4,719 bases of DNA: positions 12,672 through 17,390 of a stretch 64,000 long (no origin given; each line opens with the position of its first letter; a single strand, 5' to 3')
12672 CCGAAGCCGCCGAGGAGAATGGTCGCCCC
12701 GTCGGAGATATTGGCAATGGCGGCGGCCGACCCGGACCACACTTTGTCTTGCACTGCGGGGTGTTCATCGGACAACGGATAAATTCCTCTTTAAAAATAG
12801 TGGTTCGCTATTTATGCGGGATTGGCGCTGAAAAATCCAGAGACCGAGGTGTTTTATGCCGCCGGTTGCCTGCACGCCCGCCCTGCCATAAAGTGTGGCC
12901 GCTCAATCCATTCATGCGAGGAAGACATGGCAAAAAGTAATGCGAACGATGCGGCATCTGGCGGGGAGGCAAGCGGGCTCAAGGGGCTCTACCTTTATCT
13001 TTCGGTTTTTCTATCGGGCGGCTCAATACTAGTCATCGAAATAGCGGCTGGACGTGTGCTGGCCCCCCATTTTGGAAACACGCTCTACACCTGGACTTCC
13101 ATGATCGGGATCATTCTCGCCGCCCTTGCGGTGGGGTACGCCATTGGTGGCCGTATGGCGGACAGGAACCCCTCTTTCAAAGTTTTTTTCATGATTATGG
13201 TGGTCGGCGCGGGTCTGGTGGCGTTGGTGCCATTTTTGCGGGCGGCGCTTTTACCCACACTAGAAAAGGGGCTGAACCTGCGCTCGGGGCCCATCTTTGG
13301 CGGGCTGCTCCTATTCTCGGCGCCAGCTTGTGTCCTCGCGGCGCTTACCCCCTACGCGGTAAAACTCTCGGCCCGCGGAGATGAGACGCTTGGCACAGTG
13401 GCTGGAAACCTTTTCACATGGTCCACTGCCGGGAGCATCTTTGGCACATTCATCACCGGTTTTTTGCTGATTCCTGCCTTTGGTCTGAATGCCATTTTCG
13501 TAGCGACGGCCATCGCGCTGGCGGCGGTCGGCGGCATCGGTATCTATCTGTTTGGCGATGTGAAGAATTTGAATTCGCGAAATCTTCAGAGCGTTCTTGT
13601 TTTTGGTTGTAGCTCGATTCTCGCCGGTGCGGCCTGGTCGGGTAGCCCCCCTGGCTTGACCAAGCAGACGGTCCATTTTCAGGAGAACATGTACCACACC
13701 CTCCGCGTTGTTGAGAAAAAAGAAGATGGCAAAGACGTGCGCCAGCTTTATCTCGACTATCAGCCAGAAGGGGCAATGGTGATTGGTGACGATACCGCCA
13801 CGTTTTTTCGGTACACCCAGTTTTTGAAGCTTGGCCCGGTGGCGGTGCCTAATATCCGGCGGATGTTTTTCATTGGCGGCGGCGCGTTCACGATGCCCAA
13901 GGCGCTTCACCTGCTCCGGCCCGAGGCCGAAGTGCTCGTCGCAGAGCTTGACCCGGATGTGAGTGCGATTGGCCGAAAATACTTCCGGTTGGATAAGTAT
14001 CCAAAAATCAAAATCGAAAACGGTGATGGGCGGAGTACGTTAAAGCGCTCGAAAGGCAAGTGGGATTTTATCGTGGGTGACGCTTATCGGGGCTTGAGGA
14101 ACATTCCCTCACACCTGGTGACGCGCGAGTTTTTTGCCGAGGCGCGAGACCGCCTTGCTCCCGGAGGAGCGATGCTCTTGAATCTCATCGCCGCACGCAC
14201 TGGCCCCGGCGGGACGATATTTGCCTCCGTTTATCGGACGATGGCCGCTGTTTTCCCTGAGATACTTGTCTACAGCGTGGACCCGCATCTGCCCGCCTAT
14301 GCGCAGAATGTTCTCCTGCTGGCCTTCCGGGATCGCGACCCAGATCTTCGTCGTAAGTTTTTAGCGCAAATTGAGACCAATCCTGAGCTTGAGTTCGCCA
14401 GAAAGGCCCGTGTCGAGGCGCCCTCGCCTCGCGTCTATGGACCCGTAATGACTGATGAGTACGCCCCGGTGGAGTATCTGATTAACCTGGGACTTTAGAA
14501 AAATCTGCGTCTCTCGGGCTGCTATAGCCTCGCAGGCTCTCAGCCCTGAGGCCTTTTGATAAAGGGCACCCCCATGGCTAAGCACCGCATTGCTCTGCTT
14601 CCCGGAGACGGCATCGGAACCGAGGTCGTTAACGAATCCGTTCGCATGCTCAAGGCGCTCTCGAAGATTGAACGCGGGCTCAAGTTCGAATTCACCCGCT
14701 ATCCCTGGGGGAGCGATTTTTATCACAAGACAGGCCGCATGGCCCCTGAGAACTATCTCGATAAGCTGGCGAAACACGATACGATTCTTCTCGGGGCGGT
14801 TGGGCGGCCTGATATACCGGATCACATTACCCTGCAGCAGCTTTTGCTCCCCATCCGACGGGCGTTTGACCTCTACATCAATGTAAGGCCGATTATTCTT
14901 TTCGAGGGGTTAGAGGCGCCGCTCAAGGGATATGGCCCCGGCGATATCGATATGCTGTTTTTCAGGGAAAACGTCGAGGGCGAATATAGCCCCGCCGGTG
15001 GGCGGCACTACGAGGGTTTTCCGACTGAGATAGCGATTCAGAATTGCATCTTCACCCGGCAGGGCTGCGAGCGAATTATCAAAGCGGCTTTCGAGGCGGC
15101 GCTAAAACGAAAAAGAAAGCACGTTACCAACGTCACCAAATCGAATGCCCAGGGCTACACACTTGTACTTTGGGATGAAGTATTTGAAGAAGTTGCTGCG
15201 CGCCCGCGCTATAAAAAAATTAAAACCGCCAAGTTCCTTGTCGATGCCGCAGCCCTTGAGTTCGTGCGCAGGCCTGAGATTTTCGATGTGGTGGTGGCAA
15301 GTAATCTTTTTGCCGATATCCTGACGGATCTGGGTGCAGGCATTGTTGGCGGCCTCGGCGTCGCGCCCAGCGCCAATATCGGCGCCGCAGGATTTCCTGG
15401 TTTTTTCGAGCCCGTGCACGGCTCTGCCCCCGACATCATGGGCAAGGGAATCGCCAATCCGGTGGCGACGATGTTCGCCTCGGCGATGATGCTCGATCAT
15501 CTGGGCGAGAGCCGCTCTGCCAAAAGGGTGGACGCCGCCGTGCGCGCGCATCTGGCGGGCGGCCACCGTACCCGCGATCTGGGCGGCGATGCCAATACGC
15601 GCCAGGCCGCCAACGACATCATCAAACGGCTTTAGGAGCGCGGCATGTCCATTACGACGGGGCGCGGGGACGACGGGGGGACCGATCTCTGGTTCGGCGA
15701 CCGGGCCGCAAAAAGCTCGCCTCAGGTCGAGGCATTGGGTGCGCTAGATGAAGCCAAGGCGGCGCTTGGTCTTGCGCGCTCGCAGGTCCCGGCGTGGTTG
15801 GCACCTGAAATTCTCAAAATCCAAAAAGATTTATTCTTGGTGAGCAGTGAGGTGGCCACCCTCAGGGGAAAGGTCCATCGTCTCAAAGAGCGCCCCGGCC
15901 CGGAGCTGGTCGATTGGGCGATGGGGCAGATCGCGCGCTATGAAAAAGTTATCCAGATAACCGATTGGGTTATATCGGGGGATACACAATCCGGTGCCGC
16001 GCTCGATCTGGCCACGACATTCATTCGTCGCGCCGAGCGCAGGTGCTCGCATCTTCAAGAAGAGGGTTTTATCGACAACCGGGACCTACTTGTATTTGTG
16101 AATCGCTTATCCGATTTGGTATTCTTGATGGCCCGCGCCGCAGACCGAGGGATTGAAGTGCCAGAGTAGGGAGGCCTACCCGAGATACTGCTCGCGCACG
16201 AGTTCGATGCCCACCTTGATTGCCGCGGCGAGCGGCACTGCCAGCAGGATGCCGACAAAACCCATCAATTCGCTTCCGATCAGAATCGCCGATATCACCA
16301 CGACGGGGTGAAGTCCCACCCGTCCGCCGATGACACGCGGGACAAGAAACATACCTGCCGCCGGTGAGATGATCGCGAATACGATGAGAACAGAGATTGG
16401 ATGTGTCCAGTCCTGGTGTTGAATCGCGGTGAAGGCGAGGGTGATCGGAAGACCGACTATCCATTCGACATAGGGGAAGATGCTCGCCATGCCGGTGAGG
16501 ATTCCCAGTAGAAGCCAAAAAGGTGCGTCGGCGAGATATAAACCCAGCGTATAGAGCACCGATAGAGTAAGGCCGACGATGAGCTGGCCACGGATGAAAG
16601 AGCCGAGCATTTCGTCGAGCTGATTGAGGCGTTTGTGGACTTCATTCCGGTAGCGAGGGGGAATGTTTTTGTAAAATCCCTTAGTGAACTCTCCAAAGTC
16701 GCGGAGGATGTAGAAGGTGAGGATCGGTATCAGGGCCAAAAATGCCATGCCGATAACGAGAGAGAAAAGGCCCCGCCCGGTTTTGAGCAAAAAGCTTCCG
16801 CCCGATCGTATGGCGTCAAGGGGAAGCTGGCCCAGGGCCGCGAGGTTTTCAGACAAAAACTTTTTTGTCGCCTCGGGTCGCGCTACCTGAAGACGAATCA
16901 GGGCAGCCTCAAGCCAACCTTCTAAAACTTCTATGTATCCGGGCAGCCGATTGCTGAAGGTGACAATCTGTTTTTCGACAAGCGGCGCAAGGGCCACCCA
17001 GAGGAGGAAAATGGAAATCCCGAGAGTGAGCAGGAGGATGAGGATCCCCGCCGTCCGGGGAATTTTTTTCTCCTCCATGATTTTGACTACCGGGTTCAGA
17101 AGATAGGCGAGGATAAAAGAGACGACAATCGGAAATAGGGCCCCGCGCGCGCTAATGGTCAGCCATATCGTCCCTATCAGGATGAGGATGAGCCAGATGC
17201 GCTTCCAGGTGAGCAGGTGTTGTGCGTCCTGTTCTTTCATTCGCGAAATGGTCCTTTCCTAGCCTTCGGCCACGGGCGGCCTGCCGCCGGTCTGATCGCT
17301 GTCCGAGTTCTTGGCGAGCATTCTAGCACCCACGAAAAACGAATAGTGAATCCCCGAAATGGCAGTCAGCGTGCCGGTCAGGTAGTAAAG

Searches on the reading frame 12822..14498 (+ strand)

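Call 73: search_protein_families(library=pfam, proteins=[window:12822-14498:+], max_evalue=0.0001)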
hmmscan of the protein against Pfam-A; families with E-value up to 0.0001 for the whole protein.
window:12822-14498:+ (558 aa): 1 family
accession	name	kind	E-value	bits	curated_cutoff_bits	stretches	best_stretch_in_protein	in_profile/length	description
PF01564.23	Spermine_synth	-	2.4e-05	24.4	22.9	1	340-499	14-172/186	Spermine/spermidine synthase domain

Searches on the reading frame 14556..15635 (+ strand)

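Call 28: search_protein_families(library=pfam, proteins=[window:14556-15635:+], max_evalue=0.00001)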
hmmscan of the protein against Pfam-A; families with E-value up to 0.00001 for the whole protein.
window:14556-15635:+ (359 aa): 1 family
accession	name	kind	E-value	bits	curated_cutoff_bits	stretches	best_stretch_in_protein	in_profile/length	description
PF00180.25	Iso_dh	-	2.8e-91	306.8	27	1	12-351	2-344/348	Isocitrate/isopropylmalate dehydrogenase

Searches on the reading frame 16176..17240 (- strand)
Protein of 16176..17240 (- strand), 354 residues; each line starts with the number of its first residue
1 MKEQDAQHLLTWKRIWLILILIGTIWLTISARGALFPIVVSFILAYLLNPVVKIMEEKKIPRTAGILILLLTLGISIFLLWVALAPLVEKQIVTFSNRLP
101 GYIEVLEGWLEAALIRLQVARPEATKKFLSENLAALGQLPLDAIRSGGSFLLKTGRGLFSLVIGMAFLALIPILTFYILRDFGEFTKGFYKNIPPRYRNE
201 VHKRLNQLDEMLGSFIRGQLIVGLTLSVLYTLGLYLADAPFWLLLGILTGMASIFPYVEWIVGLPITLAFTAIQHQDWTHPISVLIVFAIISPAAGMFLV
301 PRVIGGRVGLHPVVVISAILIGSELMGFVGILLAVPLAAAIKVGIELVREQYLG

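Call 28: search_protein_families(library=pfam, proteins=[window:16176-17240:-], max_evalue=0.00001)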
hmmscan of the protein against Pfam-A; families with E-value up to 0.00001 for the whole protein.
window:16176-17240:- (354 aa): 1 family
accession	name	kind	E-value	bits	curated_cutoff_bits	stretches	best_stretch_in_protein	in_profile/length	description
PF01594.21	AI-2E_transport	-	2.9e-55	188.2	34.3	1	16-346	2-324/327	AI-2E family transporter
